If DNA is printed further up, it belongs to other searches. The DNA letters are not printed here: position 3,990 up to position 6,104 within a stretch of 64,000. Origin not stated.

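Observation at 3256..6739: PanB + acetolactate-synthase-like TPP enzyme + SDR trio embedded among glycosyltransferases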

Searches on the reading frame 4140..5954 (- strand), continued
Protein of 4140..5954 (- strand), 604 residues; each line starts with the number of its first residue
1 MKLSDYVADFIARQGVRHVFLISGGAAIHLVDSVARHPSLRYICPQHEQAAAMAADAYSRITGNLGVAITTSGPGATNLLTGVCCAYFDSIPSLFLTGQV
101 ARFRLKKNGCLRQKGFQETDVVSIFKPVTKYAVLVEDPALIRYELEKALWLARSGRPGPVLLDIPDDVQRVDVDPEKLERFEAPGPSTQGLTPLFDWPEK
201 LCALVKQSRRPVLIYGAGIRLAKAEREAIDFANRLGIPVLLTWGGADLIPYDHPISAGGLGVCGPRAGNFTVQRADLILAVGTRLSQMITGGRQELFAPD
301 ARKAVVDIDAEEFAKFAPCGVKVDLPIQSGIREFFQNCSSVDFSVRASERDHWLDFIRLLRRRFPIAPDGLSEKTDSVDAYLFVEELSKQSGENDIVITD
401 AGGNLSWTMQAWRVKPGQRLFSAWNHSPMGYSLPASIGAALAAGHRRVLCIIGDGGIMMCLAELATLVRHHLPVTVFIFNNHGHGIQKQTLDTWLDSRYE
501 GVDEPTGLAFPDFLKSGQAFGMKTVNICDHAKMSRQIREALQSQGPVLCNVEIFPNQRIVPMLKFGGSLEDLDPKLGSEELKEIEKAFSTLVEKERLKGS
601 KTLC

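Call 26: find_related_loci(query=A1, collection=genome_contigs, flank=10000)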
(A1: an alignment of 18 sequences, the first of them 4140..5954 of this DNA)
Query A1 (604 aa) in genome_contigs; peptide patterns used: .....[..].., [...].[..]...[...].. (x = any residue, [..] = any of these).
366 stretches matched a pattern; 192 encode a relative of the query (tblastn E <= 1e-3); the best 80 are kept; 80 distinct loci.
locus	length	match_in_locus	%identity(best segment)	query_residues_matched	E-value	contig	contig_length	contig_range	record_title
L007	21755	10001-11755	64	1-587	0e+0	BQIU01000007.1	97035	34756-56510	MAG: Nitrospirales bacterium NPIRA01 DNA, sequence007, whole genome shotgun sequence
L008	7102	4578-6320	54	1-584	0e+0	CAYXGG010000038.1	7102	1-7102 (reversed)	MAG TPA_asm: uncultured Planctomycetales bacterium isolate SRP150892_co2_491 genome assembly, contig: NODE_16833_length_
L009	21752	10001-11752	57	1-584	0e+0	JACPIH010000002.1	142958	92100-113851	MAG: Candidatus Woesearchaeota archaeon isolate NC_groundwater_435_Ag_B-0.1um_47_15 GD18-4_B1_scaffold_80901, whole geno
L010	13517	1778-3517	57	1-584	0e+0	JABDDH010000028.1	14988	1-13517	MAG: Chlamydiae bacterium isolate BWMinHeated_Nextera5_MAG3 3300020862.a:Ga0207073_1121, whole genome shotgun sequence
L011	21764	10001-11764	54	1-592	0e+0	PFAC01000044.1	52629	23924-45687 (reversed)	MAG: Chlamydiae bacterium CG10_big_fil_rev_8_21_14_0_10_35_9 CG10_8_21_14_0.10_scaffold_1098_c, whole genome shotgun seq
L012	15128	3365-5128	54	1-592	0e+0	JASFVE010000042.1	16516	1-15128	MAG: Chlamydiota bacterium isolate D1105M20metaG_Bin_153 D1105M20metaG_FD_scaffold_704_c1, whole genome shotgun sequence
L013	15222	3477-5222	54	1-581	0e+0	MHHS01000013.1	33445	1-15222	MAG: Candidatus Andersenbacteria bacterium RIFCSPHIGHO2_12_FULL_45_11b rifcsphigho2_12_scaffold_2497, whole genome shotg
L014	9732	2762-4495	55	1-584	0e+0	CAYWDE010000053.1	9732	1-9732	MAG TPA_asm: uncultured bacterium isolate SRP302895_co1_246 genome assembly, contig: NODE_14102_length_9732_cov_4.403948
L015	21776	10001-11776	55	1-584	0e+0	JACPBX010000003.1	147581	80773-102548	MAG: Candidatus Woesearchaeota archaeon isolate NC_groundwater_268_Ag_S-0.2um_49_15 S5_GD2017_2_S2_scaffold_34, whole ge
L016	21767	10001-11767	52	1-593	0e+0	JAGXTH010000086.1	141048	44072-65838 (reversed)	MAG: Simkania sp. isolate CROMO_BS_87_3_0 c_000000988561, whole genome shotgun sequence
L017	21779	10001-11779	52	1-604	0e+0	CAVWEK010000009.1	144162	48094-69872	MAG: uncultured Acidobacteriota bacterium isolate MFD01633.bin.2.10 genome assembly, contig: contig_19492, whole genome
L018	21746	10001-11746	54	1-586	0e+0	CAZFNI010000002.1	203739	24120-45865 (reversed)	MAG TPA_asm: uncultured Planctomycetales bacterium isolate SRP342105_co1_465 genome assembly, contig: NODE_60_length_203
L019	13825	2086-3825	54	1-584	0e+0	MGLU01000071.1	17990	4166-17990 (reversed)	MAG: Chlamydiae bacterium RIFCSPHIGHO2_12_FULL_27_8 rifcsphigho2_12_scaffold_4722, whole genome shotgun sequence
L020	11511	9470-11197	54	1-584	0e+0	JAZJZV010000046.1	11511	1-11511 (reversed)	MAG: Chlamydiota bacterium isolate ADI_H2L1_1_122_18_3-bin038_1 ADIH2L11_B038_1_000000000046, whole genome shotgun seque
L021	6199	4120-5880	52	1-591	0e+0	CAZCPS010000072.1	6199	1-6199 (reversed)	MAG TPA_asm: uncultured bacterium isolate SRP178699_co1_496 genome assembly, contig: NODE_18489_length_6199_cov_6.002116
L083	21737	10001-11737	52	1-583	2e-179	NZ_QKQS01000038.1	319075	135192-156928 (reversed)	Rhodopseudomonas palustris strain XCP PROK_000038, whole genome shotgun sequence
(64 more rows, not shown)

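Call 50: search_solved_structures(query=window:4140-5954:-, max_evalue=1e-78, show_alignments=3)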
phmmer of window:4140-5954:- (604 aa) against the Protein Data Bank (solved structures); distinct sequences matched with E-value up to 1e-78: 10.
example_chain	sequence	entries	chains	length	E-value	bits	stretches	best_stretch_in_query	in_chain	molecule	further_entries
8rph_A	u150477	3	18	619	1.1e-100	340.8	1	2-564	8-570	Thiamine pyrophosphate-binding protein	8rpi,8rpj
5ahk_A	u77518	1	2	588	3.5e-81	276.3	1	1-575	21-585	ACETOLACTATE SYNTHASE II, LARGE SUBUNIT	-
7u25_A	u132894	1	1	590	5.4e-80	272.4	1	4-572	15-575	Acetolactate synthase, chloroplastic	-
7stq_A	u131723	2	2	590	5.4e-80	272.4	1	4-572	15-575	Acetolactate synthase, chloroplastic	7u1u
3e9y_A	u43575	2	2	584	5.5e-80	272.4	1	4-572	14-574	Acetolactate synthase, chloroplastic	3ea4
7tzz_A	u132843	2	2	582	5.9e-80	272.3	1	4-572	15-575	Acetolactate synthase, chloroplastic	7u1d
8et5_A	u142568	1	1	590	7.4e-80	272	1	4-572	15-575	Acetolactate synthase, chloroplastic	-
1ybh_A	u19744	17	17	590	7.4e-80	272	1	4-572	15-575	Acetolactate synthase, chloroplast | Acetolactate synthase | Acetolactate synthase, chloroplastic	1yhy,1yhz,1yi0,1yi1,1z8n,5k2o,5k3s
6u9h_A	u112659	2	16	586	7.7e-80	271.9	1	4-572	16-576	Acetolactate synthase, chloroplastic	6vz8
6lpi_A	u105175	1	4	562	1.3e-79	271.1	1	5-567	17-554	Acetolactate synthase isozyme 1 large subunit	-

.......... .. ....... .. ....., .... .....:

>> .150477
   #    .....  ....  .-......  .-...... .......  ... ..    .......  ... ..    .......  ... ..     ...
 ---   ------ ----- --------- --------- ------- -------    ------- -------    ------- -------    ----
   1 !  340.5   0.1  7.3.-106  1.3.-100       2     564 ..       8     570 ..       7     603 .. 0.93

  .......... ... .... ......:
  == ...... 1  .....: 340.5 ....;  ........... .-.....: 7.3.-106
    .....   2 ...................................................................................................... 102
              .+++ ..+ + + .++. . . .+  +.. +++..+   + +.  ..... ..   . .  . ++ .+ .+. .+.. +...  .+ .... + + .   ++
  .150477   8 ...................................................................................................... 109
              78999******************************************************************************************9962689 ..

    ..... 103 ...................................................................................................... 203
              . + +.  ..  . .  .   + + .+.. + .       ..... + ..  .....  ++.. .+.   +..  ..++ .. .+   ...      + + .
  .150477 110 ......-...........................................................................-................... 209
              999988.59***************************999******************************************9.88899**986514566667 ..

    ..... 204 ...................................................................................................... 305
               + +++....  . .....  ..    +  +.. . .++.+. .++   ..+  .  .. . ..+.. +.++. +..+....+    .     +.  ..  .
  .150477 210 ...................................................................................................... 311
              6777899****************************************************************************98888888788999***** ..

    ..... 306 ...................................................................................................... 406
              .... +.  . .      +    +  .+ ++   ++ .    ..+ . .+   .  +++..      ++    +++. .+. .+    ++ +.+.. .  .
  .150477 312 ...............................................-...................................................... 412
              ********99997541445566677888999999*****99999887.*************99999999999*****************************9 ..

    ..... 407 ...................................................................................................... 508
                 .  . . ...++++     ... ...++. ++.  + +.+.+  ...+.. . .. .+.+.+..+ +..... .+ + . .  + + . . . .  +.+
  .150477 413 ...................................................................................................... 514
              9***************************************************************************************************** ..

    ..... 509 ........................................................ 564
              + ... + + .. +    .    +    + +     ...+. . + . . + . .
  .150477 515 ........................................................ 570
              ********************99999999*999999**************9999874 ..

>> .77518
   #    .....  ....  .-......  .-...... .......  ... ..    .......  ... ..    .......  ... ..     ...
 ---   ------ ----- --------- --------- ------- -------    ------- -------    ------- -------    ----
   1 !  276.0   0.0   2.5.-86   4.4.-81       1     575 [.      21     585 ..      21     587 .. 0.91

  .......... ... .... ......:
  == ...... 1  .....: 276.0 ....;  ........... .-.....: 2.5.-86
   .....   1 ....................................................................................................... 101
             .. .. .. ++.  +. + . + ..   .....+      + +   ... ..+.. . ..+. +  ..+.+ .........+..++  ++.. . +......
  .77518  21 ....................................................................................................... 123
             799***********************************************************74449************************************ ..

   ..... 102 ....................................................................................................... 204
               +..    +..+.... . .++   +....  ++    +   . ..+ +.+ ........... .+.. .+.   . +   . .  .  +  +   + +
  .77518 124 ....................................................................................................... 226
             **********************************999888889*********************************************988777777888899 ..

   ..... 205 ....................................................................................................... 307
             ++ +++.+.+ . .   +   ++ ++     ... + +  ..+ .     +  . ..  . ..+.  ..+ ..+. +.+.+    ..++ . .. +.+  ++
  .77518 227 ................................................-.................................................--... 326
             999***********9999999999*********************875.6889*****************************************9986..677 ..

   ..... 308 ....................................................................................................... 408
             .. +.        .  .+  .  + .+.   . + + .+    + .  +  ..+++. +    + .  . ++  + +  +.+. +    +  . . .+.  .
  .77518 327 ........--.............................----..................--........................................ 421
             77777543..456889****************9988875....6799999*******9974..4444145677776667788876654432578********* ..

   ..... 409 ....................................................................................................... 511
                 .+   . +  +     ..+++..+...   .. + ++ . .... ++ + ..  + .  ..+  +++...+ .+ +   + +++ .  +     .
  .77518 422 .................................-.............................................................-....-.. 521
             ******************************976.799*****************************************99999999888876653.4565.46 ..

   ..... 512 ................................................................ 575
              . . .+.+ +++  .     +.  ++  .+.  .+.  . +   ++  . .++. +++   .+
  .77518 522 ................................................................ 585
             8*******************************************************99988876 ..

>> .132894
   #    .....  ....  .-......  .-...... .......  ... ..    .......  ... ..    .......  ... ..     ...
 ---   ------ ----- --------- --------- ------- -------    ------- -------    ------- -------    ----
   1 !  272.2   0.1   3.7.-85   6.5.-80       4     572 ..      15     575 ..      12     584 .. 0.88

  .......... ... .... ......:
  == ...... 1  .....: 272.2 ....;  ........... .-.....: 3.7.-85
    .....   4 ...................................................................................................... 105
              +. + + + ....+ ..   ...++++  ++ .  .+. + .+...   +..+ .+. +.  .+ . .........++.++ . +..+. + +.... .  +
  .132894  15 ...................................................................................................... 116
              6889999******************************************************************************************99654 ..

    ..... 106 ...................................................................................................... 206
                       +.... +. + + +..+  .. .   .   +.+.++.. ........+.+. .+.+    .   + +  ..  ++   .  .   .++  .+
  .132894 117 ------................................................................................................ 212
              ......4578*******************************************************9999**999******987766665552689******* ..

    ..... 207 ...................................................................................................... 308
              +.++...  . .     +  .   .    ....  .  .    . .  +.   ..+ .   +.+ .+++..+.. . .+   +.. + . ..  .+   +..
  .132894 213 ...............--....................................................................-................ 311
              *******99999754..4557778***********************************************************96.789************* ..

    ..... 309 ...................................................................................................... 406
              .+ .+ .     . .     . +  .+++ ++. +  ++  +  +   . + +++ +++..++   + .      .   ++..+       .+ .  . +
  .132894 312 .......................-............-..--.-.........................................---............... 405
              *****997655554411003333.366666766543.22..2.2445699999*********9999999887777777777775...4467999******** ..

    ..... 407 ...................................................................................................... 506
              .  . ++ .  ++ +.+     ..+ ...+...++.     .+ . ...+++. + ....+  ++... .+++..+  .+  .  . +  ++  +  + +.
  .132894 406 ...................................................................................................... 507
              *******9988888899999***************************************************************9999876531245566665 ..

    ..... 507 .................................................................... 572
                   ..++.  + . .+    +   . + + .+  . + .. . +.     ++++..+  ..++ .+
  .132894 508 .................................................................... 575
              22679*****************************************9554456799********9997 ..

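Call 57: search_protein_families(library=pfam, max_evalue=0.0001, proteins=[L083:62-745:+, L083:887-1825:+, L083:5634-6767:+, L083:6491-8257:+, L083:8254-9174:+, L083:9171-9977:+, L083:12119-13174:+, L083:13340-14260:+, L083:14477-17134:+, L083:19285-20745:-])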
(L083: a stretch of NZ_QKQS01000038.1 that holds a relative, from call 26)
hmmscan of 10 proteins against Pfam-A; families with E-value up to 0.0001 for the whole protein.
L083:62-745:+ (227 aa): 2 families
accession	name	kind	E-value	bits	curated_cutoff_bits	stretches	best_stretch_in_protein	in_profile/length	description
PF13580.11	SIS_2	-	1e-15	58.4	27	1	74-176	30-138/138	SIS domain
PF01380.27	SIS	-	6.5e-09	36.1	25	1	139-196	51-107/131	SIS domain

L083:887-1825:+ (312 aa): 8 families
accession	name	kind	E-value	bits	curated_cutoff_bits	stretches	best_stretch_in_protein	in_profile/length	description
PF01370.27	Epimerase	-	3.1e-38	132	20.9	1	3-228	1-240/240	NAD dependent epimerase/dehydratase family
PF16363.11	GDP_Man_Dehyd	-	3.6e-21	76.4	27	1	4-255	1-276/332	GDP-mannose 4,6 dehydratase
PF04321.23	RmlD_sub_bind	-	9.8e-16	58.1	27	1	1-247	1-233/287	RmlD substrate binding domain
PF01073.25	3Beta_HSD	-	1.6e-15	57.3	22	1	4-184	1-200/280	3-beta hydroxysteroid dehydrogenase/isomerase family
PF13460.12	NAD_binding_10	-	5.8e-11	43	27.2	1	7-164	1-145/184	NAD(P)H-binding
PF07993.18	NAD_binding_4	-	8.6e-10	38.6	20.1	1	63-170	89-212/258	Male sterility protein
PF02719.21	Polysacc_synt_2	-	2.7e-05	23.9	20.2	0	3-241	1-243/293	Polysaccharide biosynthesis protein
PF05368.20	NmrA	-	5e-05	23.5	27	0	2-116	4-110/298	NmrA-like family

L083:5634-6767:+ (377 aa): 3 families
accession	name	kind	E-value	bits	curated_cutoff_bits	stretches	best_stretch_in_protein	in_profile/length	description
PF00107.32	ADH_zinc_N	-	1.1e-25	90.5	31.8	1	201-324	1-122/129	Zinc-binding dehydrogenase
PF08240.17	ADH_N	-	3.1e-18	66.4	23.5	1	55-160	2-103/104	Alcohol dehydrogenase GroES-like domain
PF13602.12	ADH_zinc_N_2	-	1.1e-07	33.3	27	1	234-365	1-128/134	Zinc-binding dehydrogenase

L083:6491-8257:+ (588 aa): 2 families
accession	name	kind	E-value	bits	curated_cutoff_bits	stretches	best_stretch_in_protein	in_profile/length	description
PF00294.29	PfkB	-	3.3e-23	82.9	25.8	1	276-575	4-296/302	pfkB family carbohydrate kinase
PF01467.32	CTP_transf_like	-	5.9e-10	39.9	21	1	120-200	2-88/133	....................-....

L083:8254-9174:+ (306 aa): 2 families
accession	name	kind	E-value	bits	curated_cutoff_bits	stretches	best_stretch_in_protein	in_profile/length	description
PF00483.29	NTP_transferase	-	3.5e-29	102.5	21.2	1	6-234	1-242/245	Nucleotidyl transferase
PF12804.13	NTP_transf_3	-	1.1e-07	32.6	27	1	7-111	1-96/160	MobA-like NTP transferase domain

L083:9171-9977:+ (268 aa): 3 families
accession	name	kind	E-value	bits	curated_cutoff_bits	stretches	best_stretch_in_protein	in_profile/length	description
PF13561.12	adh_short_C2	-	9.2e-14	52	27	1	10-186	4-184/236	Enoyl-(Acyl carrier protein) reductase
PF00106.31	adh_short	-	2.1e-12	47.4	26.6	1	5-187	3-191/195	short chain dehydrogenase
PF01370.27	Epimerase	-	7.8e-05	22.6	20.9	0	14-68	10-63/240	NAD dependent epimerase/dehydratase family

L083:12119-13174:+ (351 aa): 0 families

L083:13340-14260:+ (306 aa): 0 families

L083:14477-17134:+ (885 aa): 3 families
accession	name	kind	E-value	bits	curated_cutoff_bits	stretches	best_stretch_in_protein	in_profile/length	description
PF07482.16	DUF1522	-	1.9e-72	240.9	25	2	486-592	1-109/109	Domain of Unknown Function (DUF1522)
PF00669.25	Flagellin_N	-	3.2e-09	37.4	26.6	1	12-115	9-112/139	Bacterial flagellin N-terminal helical region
PF00700.27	Flagellin_C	-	1.6e-06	28.8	23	1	800-884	2-86/86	Bacterial flagellin C-terminal helical region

L083:19285-20745:- (486 aa): 1 family
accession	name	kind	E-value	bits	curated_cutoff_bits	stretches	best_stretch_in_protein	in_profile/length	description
PF10135.14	Rod-binding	-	1e-09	39.2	25.1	1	431-476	3-50/51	Rod binding protein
